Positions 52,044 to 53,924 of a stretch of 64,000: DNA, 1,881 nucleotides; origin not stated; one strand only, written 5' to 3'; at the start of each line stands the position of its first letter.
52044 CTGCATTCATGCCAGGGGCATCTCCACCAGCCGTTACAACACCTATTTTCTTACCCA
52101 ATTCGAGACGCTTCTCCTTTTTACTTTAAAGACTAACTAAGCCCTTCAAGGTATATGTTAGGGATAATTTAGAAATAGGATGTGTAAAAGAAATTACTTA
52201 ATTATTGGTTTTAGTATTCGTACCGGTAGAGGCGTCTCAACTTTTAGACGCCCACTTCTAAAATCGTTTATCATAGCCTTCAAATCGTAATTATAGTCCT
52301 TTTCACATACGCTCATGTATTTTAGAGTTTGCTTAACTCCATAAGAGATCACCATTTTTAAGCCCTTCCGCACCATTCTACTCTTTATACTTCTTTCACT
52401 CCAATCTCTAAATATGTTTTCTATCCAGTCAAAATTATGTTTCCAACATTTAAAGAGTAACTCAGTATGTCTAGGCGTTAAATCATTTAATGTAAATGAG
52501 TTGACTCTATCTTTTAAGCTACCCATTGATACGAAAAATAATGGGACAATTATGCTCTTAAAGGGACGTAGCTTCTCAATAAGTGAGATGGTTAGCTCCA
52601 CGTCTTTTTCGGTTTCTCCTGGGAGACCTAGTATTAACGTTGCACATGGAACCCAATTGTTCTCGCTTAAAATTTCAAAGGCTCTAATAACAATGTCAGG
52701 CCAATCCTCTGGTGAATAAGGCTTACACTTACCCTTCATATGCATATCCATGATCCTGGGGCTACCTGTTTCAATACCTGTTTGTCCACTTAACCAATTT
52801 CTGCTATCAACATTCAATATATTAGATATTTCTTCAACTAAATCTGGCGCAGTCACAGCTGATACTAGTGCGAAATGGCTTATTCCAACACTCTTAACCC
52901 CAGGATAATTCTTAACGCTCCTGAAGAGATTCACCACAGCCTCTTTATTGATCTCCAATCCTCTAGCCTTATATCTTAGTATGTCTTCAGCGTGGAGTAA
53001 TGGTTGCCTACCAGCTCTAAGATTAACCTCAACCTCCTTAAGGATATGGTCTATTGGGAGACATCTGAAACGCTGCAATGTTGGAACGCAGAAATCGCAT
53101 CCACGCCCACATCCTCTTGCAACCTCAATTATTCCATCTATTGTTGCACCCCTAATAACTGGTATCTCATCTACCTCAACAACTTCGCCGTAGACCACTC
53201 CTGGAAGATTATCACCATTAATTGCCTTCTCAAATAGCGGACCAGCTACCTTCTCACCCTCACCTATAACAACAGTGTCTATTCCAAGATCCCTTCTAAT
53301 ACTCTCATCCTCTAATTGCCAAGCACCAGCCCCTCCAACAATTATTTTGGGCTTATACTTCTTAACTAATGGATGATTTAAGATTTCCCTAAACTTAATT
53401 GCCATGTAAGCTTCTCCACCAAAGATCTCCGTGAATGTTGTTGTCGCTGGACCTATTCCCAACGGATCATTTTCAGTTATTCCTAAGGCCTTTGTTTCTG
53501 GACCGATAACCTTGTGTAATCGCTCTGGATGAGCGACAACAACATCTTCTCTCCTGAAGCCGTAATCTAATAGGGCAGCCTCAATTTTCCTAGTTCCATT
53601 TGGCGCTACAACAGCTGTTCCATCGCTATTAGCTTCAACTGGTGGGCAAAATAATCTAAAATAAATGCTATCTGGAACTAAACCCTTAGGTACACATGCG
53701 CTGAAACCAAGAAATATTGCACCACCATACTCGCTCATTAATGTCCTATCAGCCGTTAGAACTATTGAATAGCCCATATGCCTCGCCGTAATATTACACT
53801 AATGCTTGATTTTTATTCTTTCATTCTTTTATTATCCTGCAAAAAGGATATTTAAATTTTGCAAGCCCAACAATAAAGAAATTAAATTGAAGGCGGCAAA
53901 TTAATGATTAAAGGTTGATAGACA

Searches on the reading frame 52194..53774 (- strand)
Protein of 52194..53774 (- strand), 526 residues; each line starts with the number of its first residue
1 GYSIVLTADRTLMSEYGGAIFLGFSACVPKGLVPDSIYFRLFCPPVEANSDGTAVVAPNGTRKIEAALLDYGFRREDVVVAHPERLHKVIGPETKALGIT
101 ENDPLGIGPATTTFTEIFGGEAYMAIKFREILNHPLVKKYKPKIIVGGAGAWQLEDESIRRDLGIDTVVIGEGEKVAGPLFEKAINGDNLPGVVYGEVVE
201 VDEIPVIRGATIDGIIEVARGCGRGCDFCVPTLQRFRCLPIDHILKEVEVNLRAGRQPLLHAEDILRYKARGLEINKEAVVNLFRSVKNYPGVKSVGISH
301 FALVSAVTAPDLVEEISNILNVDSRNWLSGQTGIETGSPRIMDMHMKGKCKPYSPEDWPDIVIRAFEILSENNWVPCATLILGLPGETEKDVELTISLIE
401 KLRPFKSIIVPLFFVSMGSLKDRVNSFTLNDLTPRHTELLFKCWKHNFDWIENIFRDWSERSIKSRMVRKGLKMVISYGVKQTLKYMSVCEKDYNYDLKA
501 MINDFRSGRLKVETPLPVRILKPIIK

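Call 3: search_protein_families(library=pfam, proteins=[window:52194-53774:-], max_evalue=0.01)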
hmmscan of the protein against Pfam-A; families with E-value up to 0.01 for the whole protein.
window:52194-53774:- (526 aa): 2 families
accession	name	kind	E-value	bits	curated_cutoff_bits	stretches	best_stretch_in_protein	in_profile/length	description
PF04055.27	Radical_SAM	-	1e-08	35.9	29.5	1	216-398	1-165/166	Radical SAM superfamily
PF02310.24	B12-binding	-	0.00026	21.3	32.1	1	128-176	68-116/121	B12 binding domain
